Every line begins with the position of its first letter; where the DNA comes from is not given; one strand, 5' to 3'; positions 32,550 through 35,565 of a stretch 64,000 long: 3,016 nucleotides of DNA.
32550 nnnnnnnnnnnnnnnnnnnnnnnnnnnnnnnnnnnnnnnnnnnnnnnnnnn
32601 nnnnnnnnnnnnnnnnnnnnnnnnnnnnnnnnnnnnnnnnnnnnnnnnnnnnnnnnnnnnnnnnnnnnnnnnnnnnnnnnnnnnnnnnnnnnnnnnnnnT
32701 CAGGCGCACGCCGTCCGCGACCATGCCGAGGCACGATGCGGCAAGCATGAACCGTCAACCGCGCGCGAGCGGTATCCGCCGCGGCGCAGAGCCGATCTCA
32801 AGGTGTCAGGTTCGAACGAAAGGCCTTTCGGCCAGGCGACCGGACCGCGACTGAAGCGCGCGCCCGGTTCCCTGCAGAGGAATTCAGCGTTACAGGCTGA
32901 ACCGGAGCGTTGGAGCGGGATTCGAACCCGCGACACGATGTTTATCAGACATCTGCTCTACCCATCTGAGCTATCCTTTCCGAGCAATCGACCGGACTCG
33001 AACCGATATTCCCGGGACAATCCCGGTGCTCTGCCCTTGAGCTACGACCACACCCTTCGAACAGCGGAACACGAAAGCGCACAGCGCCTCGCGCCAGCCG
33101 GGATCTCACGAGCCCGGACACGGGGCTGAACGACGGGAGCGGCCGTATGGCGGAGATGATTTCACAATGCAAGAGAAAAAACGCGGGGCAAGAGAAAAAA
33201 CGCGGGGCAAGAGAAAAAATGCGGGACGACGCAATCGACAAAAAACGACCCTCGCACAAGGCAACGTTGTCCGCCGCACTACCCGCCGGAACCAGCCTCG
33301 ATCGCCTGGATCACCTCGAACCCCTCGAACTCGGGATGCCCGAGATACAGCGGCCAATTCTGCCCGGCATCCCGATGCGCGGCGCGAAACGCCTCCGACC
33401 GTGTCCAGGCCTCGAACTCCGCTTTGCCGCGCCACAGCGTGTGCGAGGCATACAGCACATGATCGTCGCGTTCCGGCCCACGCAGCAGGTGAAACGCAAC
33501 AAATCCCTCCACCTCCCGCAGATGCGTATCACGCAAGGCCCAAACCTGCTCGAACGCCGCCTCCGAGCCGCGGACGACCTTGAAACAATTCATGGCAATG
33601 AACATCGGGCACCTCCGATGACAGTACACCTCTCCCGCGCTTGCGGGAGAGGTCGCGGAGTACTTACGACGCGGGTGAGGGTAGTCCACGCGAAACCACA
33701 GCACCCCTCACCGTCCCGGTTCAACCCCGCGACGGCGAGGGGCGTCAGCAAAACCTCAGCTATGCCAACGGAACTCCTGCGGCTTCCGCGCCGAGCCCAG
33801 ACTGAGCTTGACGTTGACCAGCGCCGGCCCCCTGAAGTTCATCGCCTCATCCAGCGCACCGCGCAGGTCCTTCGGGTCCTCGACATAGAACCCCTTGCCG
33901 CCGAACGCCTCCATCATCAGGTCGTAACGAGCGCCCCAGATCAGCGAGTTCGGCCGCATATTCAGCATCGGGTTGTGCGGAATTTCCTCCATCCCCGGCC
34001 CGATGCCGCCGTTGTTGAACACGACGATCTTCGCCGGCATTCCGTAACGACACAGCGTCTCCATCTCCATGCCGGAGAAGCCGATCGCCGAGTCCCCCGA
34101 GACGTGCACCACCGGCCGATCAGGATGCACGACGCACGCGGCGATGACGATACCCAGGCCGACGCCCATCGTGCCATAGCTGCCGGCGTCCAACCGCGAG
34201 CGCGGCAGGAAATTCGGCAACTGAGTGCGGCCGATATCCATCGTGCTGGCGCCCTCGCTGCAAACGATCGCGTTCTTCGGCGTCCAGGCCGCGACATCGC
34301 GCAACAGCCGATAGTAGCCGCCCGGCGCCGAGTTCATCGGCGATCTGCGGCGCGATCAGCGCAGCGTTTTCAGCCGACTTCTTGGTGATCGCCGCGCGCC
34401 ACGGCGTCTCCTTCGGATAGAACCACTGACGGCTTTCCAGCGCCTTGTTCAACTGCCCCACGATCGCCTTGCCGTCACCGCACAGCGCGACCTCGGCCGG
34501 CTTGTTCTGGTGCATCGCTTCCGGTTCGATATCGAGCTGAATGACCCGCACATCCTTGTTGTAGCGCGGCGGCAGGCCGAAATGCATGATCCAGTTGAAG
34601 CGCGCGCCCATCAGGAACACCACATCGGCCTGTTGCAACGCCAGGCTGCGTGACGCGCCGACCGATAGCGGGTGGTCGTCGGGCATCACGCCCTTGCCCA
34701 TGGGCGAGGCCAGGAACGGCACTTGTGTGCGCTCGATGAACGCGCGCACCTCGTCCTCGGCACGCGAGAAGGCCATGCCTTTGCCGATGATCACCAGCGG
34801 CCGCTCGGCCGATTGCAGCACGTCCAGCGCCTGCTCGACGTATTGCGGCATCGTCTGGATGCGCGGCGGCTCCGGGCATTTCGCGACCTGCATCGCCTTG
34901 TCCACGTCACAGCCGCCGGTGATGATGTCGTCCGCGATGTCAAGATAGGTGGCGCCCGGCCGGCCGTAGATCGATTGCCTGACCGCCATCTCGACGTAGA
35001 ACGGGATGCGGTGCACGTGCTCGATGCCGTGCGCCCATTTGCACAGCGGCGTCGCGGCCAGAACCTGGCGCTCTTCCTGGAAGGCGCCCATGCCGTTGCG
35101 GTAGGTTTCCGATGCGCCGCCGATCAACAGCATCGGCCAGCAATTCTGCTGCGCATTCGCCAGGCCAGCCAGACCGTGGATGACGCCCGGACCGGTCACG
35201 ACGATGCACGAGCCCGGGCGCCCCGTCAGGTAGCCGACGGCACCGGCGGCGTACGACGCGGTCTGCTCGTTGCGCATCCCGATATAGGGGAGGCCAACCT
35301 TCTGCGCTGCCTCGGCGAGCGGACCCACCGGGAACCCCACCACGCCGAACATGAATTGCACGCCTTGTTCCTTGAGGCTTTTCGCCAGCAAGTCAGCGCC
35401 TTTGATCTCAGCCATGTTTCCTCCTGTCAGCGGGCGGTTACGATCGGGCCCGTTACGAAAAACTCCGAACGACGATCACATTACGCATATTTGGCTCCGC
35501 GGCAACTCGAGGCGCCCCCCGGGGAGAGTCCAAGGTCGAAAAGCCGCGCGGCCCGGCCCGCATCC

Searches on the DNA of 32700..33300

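Call 61: search_rna_families(source=window, start=32700, end=33300, threshold=evalue, max_evalue=1, show_alignments=3)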
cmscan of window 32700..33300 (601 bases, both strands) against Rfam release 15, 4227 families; matches with E-value up to 1: 3.
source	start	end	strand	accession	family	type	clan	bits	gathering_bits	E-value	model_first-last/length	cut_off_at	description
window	32912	32976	-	RF00005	tRNA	Gene; tRNA;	CL00001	51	29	5e-10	5-66/71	no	tRNA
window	32983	33051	-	RF00005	tRNA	Gene; tRNA;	CL00001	43.4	29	6.1e-08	1-71/71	no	tRNA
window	32911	32949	+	RF04351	Plastid-psbl-rps4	Cis-reg;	-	18.5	68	0.35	1-53/53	no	Plastid-psbl-rps4 3UTR RNA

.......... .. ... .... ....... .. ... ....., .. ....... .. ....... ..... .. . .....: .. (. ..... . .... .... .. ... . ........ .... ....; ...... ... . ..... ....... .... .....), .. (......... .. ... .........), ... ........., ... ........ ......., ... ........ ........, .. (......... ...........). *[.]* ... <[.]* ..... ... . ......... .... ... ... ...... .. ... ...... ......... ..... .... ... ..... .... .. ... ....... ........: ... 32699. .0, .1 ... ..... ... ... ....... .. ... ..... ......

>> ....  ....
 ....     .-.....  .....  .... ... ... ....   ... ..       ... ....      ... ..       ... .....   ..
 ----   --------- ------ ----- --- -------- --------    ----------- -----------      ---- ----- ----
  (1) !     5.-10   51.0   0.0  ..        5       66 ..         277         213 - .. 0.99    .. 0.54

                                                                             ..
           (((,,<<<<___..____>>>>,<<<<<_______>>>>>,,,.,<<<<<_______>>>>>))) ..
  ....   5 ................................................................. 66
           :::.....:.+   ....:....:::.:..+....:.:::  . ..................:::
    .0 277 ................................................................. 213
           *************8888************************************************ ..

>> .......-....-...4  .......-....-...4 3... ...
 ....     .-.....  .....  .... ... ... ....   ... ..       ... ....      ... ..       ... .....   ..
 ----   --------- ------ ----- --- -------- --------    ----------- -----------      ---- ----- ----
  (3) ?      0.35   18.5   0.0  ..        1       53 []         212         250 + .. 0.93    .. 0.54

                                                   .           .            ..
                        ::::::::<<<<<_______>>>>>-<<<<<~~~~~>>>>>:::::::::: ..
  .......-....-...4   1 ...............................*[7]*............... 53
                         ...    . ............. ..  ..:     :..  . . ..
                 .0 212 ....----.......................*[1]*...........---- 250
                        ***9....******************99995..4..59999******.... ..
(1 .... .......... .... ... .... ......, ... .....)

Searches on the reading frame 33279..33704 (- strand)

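Call 3: search_protein_families(library=pfam, proteins=[window:33279-33704:-], max_evalue=0.01)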
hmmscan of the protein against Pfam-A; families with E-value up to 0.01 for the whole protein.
window:33279-33704:- (141 aa): 1 family
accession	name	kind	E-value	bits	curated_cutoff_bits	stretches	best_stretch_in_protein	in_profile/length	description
PF03992.22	ABM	-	2.1e-14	53.9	23.1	1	34-111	1-77/78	Antibiotic biosynthesis monooxygenase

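Call 4: search_protein_families(library=ncbifam, proteins=[window:33279-33704:-], max_evalue=0.01)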
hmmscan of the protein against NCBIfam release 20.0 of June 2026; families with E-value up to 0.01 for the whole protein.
window:33279-33704:- (141 aa): 5 families
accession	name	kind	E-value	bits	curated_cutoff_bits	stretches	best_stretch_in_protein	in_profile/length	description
NF053649.1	HemeDegHumQ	equivalog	1.6e-46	156.8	130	1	34-134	1-101/102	heme-degrading protein HmuQ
NF009839.0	PRK13314.1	equivalog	3.3e-07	30.2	115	1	61-121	27-86/107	heme oxygenase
NF009840.0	PRK13315.1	equivalog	1.1e-06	29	119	1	34-115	1-81/107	heme oxygenase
NF009838.2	PRK13313.1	equivalog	0.0016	18.4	200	1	34-112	1-78/108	staphylobilin-forming heme oxygenase IsdI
NF009841.0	PRK13316.1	equivalog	0.0072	16.3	156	1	61-111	34-85/121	heme oxygenase IsdG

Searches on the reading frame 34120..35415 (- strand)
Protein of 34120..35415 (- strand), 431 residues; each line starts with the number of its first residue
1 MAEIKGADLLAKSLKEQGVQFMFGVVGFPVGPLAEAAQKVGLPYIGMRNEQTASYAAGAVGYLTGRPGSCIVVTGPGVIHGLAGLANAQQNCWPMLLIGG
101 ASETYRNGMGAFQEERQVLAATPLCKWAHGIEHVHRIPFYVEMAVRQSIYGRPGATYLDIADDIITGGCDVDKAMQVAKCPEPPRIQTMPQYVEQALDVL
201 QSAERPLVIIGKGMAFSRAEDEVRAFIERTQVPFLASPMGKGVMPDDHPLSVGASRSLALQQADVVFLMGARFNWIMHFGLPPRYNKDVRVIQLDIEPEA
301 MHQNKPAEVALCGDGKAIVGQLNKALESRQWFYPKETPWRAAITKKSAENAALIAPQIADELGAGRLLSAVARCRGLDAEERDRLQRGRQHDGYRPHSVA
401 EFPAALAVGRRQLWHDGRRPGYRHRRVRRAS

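Call 3: search_protein_families(library=pfam, proteins=[window:34120-35415:-], max_evalue=0.01)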
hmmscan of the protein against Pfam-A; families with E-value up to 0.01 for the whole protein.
window:34120-35415:- (431 aa): 2 families
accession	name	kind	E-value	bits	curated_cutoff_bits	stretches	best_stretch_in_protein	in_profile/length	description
PF00205.28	TPP_enzyme_M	-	1.5e-35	122.3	30.4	1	193-322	1-137/137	Thiamine pyrophosphate enzyme, central domain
PF02776.23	TPP_enzyme_N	-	6.1e-32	110.3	26.8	1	5-116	2-114/119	Thiamine pyrophosphate enzyme, N-terminal TPP binding domain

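Call 4: search_protein_families(library=ncbifam, proteins=[window:34120-35415:-], max_evalue=0.01)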
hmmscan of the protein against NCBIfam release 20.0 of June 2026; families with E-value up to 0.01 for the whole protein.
window:34120-35415:- (431 aa): 50 families (the best 25 are shown)
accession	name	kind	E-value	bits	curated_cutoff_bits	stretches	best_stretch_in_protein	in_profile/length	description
NF006721.0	PRK09259.1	equivalog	1.8e-102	343.8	557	1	4-375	15-388/574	oxalyl-CoA decarboxylase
TIGR03254.1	oxalate_oxc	equivalog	6.5e-96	322.2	739.4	1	4-374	3-375/554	oxalyl-CoA decarboxylase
NF004516.0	PRK05858.1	equivalog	9.5e-58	196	587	1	4-353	11-352/548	acetolactate synthase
TIGR00118.1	acolac_lg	equivalog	9.8e-54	182.8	538.35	1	5-350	2-350/557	biosynthetic-type acetolactate synthase large subunit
NF006122.0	PRK08266.1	subfamily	1.4e-51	175.6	571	1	2-358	2-356/543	hypothetical protein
NF006187.0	PRK08322.1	equivalog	4.5e-50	170.6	509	1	4-350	2-350/548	acetolactate synthase large subunit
NF005860.0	PRK07789.1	equivalog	5.5e-50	170.3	881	1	3-354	33-393/615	acetolactate synthase large subunit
NF004919.0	PRK06276.1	equivalog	7.9e-49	166.4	866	1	5-347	2-351/582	acetolactate synthase large subunit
NF006524.0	PRK08978.1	equivalog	1.9e-47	161.8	738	1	5-362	2-361/548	acetolactate synthase 2 catalytic subunit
NF006377.0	PRK08611.1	equivalog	7.5e-46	156.8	742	1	1-357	1-362/576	pyruvate oxidase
NF004710.0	PRK06048.1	equivalog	1.8e-45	155.5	976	1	3-357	7-369/561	acetolactate synthase large subunit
NF058623.1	HdaclCoAlyACT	equivalog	2e-45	155.5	600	1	6-351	12-355/575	2-hydroxyacyl-CoA lyase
NF006016.1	PRK08155.1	equivalog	2.2e-45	155.2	870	1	4-375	3-373/554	acetolactate synthase large subunit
NF005651.0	PRK07418.1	subfamily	3.4e-45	154.3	942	1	3-372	18-398/617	acetolactate synthase large subunit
NF006052.0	PRK08199.1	subfamily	1.3e-42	145.9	539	1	3-348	7-352/559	thiamine pyrophosphate protein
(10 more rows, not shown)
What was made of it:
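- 33756..35415 (-): oxc (oxalyl-CoA decarboxylase). This is the left flank, not part of the insertion. It carries a single window-unique extra T at 34333 that splits the reading frame. NF006721 344 bits on the N-terminal 431 aa (call 4).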
